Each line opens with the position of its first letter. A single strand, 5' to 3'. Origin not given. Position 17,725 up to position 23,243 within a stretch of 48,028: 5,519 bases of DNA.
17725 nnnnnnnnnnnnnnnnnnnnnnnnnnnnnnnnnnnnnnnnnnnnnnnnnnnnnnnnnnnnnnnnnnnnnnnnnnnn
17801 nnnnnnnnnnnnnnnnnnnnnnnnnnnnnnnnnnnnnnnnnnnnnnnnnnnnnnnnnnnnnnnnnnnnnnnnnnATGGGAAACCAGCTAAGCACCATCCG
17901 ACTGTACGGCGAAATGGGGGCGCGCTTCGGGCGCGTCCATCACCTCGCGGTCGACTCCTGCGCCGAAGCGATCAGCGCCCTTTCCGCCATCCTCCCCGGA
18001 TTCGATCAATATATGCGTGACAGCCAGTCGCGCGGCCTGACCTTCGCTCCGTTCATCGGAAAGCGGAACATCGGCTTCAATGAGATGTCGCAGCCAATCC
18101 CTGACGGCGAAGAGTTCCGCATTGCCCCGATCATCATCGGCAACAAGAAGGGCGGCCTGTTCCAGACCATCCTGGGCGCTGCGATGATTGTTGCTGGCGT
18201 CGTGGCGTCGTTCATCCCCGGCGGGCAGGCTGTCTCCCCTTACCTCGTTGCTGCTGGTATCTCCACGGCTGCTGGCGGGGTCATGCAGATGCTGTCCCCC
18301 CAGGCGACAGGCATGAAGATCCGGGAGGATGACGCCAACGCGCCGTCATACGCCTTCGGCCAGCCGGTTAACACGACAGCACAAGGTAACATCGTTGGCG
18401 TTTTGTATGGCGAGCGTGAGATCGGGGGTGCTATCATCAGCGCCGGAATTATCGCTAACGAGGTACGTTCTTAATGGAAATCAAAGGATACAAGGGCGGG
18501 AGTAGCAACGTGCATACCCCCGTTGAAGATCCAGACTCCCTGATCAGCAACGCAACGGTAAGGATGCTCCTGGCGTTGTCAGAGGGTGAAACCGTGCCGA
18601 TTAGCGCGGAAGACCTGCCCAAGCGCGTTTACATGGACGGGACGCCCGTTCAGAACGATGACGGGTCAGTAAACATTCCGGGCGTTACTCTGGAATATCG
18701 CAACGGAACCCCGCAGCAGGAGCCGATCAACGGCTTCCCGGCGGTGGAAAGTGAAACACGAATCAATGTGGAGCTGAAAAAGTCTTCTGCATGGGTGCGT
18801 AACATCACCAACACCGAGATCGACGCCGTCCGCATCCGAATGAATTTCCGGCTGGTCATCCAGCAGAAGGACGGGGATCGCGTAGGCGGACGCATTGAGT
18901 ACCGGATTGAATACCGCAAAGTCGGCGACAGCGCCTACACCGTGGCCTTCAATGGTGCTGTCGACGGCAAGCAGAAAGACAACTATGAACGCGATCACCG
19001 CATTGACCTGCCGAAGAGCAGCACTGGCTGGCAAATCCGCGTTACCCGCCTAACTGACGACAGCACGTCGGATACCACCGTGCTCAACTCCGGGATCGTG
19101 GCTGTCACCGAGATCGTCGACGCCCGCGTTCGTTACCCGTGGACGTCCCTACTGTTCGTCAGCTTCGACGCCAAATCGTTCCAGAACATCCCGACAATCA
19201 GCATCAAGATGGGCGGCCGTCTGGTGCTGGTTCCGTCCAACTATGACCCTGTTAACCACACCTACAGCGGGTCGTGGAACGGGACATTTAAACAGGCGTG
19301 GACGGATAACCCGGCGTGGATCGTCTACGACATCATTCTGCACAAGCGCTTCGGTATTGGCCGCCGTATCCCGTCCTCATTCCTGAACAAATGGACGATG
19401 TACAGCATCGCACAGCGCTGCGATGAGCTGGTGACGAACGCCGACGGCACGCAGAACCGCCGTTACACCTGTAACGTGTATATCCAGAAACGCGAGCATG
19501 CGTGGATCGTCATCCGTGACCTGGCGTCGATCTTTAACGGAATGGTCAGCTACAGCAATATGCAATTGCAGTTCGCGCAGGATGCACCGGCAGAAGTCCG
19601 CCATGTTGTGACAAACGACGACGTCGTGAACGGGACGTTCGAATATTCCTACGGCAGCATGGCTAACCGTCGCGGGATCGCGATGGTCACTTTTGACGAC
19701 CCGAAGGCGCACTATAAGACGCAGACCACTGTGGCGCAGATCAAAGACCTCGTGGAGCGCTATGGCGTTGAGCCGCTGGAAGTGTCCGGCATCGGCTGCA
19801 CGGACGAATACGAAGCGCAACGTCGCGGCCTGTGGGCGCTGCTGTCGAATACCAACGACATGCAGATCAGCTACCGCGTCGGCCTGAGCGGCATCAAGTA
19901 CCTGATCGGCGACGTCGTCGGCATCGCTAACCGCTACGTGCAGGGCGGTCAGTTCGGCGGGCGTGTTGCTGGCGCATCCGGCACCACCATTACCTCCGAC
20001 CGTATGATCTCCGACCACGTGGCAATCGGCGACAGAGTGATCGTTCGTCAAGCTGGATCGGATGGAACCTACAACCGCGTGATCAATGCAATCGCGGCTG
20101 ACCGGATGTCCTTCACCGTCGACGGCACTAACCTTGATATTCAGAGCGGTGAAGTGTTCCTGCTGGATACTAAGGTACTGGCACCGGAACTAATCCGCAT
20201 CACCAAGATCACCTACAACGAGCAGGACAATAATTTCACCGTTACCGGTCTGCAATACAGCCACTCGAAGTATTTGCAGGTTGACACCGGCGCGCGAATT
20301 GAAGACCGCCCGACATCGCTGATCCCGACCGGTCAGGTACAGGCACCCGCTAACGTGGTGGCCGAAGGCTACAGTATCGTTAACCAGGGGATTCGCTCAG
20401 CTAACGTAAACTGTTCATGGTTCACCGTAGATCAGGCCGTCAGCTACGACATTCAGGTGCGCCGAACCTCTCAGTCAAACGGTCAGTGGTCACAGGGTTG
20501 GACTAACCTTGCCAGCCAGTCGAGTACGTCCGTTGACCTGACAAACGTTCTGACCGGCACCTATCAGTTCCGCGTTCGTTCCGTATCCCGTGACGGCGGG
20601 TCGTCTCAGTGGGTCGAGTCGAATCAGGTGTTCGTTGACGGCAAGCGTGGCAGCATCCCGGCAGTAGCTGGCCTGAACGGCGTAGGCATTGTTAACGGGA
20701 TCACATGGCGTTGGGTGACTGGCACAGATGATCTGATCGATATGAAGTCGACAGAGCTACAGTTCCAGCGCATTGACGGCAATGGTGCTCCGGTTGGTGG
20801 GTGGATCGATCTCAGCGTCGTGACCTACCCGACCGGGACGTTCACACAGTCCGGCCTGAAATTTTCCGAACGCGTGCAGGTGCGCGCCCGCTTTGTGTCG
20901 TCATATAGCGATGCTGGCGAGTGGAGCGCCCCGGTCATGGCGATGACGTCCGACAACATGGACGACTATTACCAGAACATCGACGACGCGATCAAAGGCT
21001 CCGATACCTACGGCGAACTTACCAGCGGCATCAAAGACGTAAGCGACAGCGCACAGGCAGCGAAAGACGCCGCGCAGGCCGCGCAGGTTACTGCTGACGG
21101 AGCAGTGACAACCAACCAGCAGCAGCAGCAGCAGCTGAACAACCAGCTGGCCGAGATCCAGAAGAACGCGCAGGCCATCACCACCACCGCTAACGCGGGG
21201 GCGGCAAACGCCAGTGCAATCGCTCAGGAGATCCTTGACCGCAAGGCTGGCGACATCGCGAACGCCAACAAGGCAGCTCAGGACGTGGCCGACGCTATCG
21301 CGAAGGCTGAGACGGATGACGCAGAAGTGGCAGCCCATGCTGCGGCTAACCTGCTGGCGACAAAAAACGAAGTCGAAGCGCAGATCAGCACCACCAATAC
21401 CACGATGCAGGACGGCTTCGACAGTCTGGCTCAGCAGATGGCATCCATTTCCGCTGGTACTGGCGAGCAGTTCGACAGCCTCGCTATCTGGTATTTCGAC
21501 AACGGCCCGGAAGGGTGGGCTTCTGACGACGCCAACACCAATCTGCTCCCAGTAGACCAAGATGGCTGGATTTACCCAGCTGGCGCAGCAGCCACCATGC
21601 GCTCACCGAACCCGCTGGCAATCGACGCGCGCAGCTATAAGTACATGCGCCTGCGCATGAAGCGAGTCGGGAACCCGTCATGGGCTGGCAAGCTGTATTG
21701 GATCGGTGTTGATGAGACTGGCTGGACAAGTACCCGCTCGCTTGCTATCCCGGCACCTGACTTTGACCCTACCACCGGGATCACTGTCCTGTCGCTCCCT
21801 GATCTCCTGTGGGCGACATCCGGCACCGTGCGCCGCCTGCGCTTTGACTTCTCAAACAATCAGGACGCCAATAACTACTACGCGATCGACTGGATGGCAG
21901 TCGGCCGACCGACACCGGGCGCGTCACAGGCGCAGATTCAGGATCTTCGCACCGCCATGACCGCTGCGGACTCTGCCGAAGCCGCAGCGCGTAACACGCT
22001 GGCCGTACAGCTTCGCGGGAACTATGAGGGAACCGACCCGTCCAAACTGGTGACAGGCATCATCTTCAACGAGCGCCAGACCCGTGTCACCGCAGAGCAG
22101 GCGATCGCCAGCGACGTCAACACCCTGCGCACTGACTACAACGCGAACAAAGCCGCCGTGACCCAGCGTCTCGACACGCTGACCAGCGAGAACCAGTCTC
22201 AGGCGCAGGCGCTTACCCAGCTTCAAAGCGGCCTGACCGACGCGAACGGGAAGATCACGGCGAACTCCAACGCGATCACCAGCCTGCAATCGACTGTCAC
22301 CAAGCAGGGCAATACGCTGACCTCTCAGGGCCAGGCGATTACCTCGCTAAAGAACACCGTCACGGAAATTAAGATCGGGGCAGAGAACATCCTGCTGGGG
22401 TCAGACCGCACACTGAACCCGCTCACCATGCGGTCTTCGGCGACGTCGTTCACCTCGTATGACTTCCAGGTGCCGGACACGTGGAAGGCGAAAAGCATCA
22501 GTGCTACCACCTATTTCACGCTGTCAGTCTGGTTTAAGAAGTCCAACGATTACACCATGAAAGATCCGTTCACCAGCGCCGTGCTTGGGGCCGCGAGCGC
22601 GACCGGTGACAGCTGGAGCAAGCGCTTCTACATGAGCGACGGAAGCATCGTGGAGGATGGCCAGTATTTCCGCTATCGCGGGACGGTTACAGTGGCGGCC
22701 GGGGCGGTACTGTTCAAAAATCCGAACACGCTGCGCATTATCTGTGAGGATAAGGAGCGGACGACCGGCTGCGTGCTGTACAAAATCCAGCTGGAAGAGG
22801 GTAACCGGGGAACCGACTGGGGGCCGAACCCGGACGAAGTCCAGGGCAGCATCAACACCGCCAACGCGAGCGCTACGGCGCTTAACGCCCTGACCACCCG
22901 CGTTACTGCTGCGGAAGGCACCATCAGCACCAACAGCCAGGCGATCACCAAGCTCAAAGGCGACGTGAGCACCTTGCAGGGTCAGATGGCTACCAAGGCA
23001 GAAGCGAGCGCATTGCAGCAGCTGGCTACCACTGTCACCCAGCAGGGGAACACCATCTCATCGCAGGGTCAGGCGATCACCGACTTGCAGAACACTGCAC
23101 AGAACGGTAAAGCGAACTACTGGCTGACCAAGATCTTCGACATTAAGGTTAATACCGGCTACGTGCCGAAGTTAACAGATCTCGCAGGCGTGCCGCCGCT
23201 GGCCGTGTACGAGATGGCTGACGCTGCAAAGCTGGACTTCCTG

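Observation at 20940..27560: Giant gpJ-like central fibre (3292 aa): ~2200 aa of alternating coiled-coil repeats and about seven beta-sandwich (CBM / lectin-like) modules inserted between the conserved J core and J C-terminal region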

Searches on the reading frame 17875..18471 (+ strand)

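Call 76: search_protein_families(library=pfam, proteins=[window:17875-18471:+], max_evalue=0.001)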
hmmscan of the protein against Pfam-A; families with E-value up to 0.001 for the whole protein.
window:17875-18471:+ (199 aa): 1 family
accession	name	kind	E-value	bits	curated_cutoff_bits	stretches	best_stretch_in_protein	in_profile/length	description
PF06805.18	Lambda_tail_I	-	2.1e-07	31.7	23.8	1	6-89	3-82/83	Bacteriophage lambda tail assembly protein I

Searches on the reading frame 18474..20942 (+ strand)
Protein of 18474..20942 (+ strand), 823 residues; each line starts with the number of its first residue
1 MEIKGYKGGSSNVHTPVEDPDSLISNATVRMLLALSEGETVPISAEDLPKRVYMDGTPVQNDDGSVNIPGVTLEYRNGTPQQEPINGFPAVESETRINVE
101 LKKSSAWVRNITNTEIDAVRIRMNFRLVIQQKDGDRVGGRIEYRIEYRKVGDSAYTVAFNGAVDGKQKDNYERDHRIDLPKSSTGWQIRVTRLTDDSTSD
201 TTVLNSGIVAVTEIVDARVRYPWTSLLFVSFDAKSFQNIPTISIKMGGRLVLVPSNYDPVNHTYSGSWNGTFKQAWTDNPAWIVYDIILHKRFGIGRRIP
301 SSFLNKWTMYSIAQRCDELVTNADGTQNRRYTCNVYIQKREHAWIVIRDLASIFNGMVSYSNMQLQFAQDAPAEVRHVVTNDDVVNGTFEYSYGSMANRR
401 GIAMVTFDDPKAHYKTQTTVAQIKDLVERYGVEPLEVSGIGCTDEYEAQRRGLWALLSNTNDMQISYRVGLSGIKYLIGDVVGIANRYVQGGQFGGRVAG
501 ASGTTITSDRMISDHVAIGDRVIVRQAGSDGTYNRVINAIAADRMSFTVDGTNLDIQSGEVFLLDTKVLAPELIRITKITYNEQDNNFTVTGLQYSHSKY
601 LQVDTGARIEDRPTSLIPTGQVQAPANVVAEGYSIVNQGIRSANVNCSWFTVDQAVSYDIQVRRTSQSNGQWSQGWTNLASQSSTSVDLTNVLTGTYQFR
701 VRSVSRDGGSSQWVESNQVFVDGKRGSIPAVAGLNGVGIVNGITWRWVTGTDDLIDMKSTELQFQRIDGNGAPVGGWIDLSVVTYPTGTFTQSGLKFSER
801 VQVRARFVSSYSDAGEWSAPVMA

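Call 9: search_protein_families(library=pfam, proteins=[window:18474-20942:+], max_evalue=10)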
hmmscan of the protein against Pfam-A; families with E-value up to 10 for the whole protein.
window:18474-20942:+ (823 aa): 6 families
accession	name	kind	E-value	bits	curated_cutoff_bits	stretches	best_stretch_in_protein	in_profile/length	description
PF24801.1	FNIII-A_GpJ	-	1e-37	129.5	27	2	91-217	1-126/126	Tip attachment protein J,FNIII-A domain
PF13550.12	Phage-tail_3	-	2.7e-12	47.3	23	1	340-499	3-160/164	Putative phage tail protein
PF07495.19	Y_Y_Y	-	0.029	14.7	26.6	1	675-711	20-54/65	Y_Y_Y domain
PF00041.27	fn3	-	0.052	14.2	25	1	641-713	12-80/84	Fibronectin type III domain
PF03775.22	MinC_C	-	0.084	13.3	33.2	1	603-635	6-37/102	Septum formation inhibitor MinC, C-terminal domain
PF25788.1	Ig_Rha78A_N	-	0.42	11.3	27.4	1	638-718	13-98/105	Rha78A-like, N-terminal immunoglobulin domain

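Call 10: search_protein_families(library=phrogs, proteins=[window:18474-20942:+], max_evalue=0.01)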
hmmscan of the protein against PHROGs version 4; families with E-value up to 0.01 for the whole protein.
window:18474-20942:+ (823 aa): 14 families
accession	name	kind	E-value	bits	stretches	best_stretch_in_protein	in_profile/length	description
phrog_2589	-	tail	0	1060.4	1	1-823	4-806/3686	tail protein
phrog_31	-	tail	6.5e-252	840.5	1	4-821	260-1058/1565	central tail fiber J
phrog_1727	-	tail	2.3e-159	533.3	1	1-706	1-697/1174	tail protein and host specificity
phrog_2148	-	tail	2.2e-79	268.8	1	261-743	2-462/901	tail fiber protein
phrog_7997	-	tail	1.3e-67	229.7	1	304-818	2-512/589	tail protein and host specificity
phrog_10652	-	unknown function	6.4e-52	177.7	1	253-512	1-266/328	-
phrog_14774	-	unknown function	6.2e-36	124.6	1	131-333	8-208/212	-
phrog_15723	-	unknown function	6.5e-24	85.8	1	291-464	9-186/223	-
phrog_10903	-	unknown function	2.7e-18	66.8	2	336-708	6-385/954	-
phrog_4346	-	unknown function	5.4e-18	65.8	1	7-152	2-146/600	-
phrog_30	-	tail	7.2e-18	66.3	1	9-287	4-280/544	minor tail protein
phrog_12398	-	unknown function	2.6e-15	57.6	1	560-791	9-212/218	-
phrog_37728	-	unknown function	2.3e-08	32.7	1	574-715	425-553/1894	-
phrog_13555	-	unknown function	9.7e-05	23.2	1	743-819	21-87/232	-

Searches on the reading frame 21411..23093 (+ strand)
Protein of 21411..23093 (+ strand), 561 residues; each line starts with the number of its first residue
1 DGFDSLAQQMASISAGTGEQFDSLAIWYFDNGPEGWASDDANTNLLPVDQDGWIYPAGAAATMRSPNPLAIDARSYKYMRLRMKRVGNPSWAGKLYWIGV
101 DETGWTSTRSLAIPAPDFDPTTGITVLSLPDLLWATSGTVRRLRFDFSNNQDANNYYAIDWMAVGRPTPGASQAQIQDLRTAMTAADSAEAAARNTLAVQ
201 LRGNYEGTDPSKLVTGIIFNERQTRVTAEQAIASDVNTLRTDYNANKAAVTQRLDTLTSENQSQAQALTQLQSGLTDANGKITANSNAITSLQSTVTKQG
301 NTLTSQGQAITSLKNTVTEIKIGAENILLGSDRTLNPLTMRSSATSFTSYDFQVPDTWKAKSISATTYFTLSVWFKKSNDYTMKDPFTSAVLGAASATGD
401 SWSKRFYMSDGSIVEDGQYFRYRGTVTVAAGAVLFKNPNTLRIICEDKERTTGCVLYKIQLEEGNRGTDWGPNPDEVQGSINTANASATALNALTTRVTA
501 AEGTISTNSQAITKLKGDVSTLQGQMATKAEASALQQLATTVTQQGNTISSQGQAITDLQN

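Call 65: predict_structure(alignment_id=A2)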
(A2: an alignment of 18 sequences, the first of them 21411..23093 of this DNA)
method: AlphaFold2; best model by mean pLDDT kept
length: 561 residues; sequences in the alignment: 18
mean_pLDDT: 71.1   pTM: 0.36
mean pLDDT of the five models: 71.1, 70.9, 70.2, 69.2, 67.4
residues with pLDDT >= 90: 78; 70-90: 232; 50-70: 198; < 50: 53
segments of 3 or more residues with pLDDT < 50: 171-174, 312-323, 395-398, 466-486, 559-561
pLDDT, mean of each block of 10 residues (from residue 1): 58 69 80 89 89 88 87 88 93 93 88 94 93 87 90 91 79 55 75 65 50 53 66 73 76 75 70 62 63 70 66 43 58 61 66 78 80 73 57 52 58 76 78 75 66 70 52 41 51 72 74 74 61 65 73 57 44
secondary structure, 60 per line:
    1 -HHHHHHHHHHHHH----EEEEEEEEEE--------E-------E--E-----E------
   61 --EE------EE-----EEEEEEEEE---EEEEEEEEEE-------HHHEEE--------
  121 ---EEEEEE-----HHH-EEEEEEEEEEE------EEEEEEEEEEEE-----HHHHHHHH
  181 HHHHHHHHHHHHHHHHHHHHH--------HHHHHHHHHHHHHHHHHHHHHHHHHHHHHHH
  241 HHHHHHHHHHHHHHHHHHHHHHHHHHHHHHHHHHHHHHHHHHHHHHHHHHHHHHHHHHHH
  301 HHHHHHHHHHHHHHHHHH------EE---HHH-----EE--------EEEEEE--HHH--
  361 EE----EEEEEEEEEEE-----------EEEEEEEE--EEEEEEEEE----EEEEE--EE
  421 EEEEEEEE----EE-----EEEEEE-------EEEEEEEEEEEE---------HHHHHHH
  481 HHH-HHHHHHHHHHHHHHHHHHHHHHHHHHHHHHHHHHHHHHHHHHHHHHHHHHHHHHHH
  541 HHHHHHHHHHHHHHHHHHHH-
elements in order: H2-14 E19-28 E78-86 E90-99 E110-112 E124-129 E139-149 E156-167 H173-201 H210-318 E348-353 E367-377 E389-396 E399-407 E412-416 E419-428 E440-445 E453-464 H474-483 H485-560

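Call 68: fold_search(model_id=the predicted structure, library=pdb)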
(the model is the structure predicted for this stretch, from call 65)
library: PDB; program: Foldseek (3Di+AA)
matches with E <= 10: 1318; with E <= 0.001: 11
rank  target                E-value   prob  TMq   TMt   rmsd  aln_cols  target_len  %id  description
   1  4w8j                  2.6e-06  1.00  0.15  0.09  52.9       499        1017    8  Structure of the full-length insecticidal protein Cry1Ac reveals intriguing details of toxin packaging into in vivo form (released 2014-09-17)
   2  9qxq                  8.8e-06  0.99  0.14  0.08  53.7       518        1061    8  native structure of full-length pesticidal protein Cry1Ca18 at pH9, from crystals formed in vivo (released 2026-02-11)
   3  8w7n                  1.9e-05  0.99  0.14  0.08  52.4       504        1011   10  Crystal structure of the in-cell Cry1Aa purified from Bacillus thuringiensis (released 2024-03-06)
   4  9h99                  5.0e-05  0.97  0.15  0.09  52.6       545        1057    8  Native structure of the full-length pesticidal protein Cry1Ca18 at pH7, from crystals formed in vivo (released 2025-11-12)
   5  9h9a                  3.9e-04  0.80  0.14  0.08  53.0       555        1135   12  native structure of the full-length pesticidal protein Cry8Ba2, from crystals formed in vivo (form 1) (released 2025-12-03)
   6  4qpw_A                4.4e-04  1.00  0.17  0.52   6.1       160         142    8  BiXyn10A CBM1 with Xylohexaose Bound (released 2014-08-13)
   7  8gtc_M                5.8e-04  1.00  0.20  0.08  10.2       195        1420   18  Cryo-EM model of the marine siphophage vB_DshS-R4C baseplate-tail complex (released 2023-07-12)
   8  1uy0_A                6.1e-04  0.99  0.11  0.37  12.5       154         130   12  Carbohydrate binding module (CBM6cm-2) from Cellvibrio mixtus lichenase 5A in complex with glc-1,3-glc-1,4-glc-1,3-glc (released 2004-03-11)
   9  3nru_G                6.5e-04  1.00  0.16  0.43   6.1       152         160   12  Ligand binding domain of EPHA7 (released 2010-12-08)
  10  3nru_L                9.0e-04  1.00  0.16  0.45   5.8       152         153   12  Ligand binding domain of EPHA7 (released 2010-12-08)
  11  4itc                  9.6e-04  1.00  0.16  0.43   7.6       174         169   14  Crystal Structure Analysis of the K1 Cleaved Adhesin domain of Lys-gingipain (Kgp) from Porphyromonas gingivalis W83 (released 2013-09-25)
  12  8hcj_C                1.0e-03  1.00  0.16  0.21   5.0       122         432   11  Structure of GH43 family enzyme, Xylan 1, 4 Beta- xylosidase from pseudopedobacter saltans (released 2023-11-15)
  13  5b4x_A                1.1e-03  0.96  0.17  0.13  57.4       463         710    9  Crystal structure of the ApoER2 ectodomain in complex with the Reelin R56 fragment (released 2017-04-26)
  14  4xup_E                1.2e-03  1.00  0.15  0.42  10.8       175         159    9  Structure of the N-terminal CBM22-1-CBM22-2 tandem domain from Paenibacillus barcinonensis Xyn10C (released 2015-06-03)
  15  6sgf_A                1.3e-03  1.00  0.16  0.55   4.6       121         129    7  Molecular insight into a new low affinity xylan binding module CBM86, from the xylanolytic gut symbiont Roseburia inte (released 2019-11-20)
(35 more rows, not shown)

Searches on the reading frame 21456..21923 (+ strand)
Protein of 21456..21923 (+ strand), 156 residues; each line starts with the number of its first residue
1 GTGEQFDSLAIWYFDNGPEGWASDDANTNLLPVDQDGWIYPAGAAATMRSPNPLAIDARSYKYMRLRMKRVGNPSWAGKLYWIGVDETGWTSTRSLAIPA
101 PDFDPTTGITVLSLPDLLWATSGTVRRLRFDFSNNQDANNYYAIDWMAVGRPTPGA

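Call 9: search_protein_families(library=pfam, proteins=[window:21456-21923:+], max_evalue=10)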
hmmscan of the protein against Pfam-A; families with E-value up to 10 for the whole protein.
window:21456-21923:+ (156 aa): 0 families

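Call 10: search_protein_families(library=phrogs, proteins=[window:21456-21923:+], max_evalue=0.01)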
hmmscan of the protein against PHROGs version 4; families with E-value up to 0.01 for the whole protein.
window:21456-21923:+ (156 aa): 1 family
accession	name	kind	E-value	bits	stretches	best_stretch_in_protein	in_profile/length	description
phrog_2589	-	tail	2.6e-51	174.4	1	1-156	993-1107/3686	tail protein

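Call 90: find_related_loci(query=A4, collection=genome_contigs, flank=10000)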
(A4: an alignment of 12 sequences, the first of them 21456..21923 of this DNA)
Query A4 (156 aa) in genome_contigs; peptide patterns used: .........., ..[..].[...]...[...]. (x = any residue, [..] = any of these).
111 stretches matched a pattern; 65 encode a relative of the query (tblastn E <= 1e-3); 64 distinct loci.
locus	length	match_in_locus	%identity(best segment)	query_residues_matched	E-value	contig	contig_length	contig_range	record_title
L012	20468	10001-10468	76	1-156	5e-85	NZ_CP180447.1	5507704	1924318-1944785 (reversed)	Klebsiella sp. I138 chromosome, complete genome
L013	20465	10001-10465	49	1-156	7e-53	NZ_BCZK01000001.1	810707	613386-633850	Klebsiella oxytoca NBRC 105695, whole genome shotgun sequence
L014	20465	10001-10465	48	1-156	8e-52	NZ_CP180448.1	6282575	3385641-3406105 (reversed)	Klebsiella sp. MISC125 chromosome, complete genome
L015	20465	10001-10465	48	1-156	2e-50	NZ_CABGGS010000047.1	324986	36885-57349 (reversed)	Klebsiella spallanzanii isolate SB6411, whole genome shotgun sequence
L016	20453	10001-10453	46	1-156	7e-40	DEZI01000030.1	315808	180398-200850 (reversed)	MAG TPA_asm: Stenotrophomonas maltophilia isolate UBA3136 UBA3136_contig_7, whole genome shotgun sequence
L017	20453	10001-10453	46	1-156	1e-39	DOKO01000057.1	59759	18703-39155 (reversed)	MAG TPA_asm: Stenotrophomonas sp. isolate UBA9336 contig_320, whole genome shotgun sequence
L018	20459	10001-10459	46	1-156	1e-39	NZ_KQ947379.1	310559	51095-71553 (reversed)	Entomohabitans teleogrylli strain SCU-B244 scaffold5, whole genome shotgun sequence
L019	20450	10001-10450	44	1-156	4e-38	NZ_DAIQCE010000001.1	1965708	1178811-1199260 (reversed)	MAG: Leclercia sp. isolate CTOTU48187 NODE_1_length_1965708_cov_27.217610, whole genome shotgun sequence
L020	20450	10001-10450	44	1-156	4e-38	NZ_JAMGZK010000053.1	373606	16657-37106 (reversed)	Silvania hatchlandensis strain H19S6 NODE_3_length_373606_cov_51.692813, whole genome shotgun sequence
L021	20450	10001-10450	44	1-156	1e-37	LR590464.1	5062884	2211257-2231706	Leclercia adecarboxylata strain NCTC13032 genome assembly, chromosome: 1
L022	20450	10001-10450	43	1-156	1e-37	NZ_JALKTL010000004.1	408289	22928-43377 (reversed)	Leclercia adecarboxylata strain MGG-10dp contig00004, whole genome shotgun sequence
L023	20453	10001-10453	41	1-156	2e-36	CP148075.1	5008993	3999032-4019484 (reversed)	Stenotrophomonas maltophilia strain AOUS-28640 chromosome, complete genome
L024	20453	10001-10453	41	1-156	2e-36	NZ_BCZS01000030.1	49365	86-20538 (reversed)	Pluralibacter gergoviae ATCC 33028 = NBRC 105706, whole genome shotgun sequence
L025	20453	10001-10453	41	1-156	7e-35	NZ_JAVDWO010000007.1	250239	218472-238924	Luteimonas terrae strain 4099 Ga0454471_07, whole genome shotgun sequence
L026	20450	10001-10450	39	1-156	3e-34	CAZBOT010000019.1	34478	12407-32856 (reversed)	MAG TPA_asm: uncultured Candidatus Saccharibacteria bacterium isolate SRP329715_co1_191 genome assembly, contig: NODE_17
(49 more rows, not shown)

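Call 91: search_solved_structures(query=A4, max_evalue=1)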
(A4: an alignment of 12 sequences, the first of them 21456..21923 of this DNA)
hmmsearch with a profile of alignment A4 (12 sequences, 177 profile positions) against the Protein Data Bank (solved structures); distinct sequences matched with E-value up to 1: 2.
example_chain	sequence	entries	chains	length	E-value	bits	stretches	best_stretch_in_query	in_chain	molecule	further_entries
8gtc_M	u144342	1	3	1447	3.3e-12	49.8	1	24-147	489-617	Megatron protein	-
7jil_a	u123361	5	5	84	0.46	13.5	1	57-97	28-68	50S ribosomal protein L31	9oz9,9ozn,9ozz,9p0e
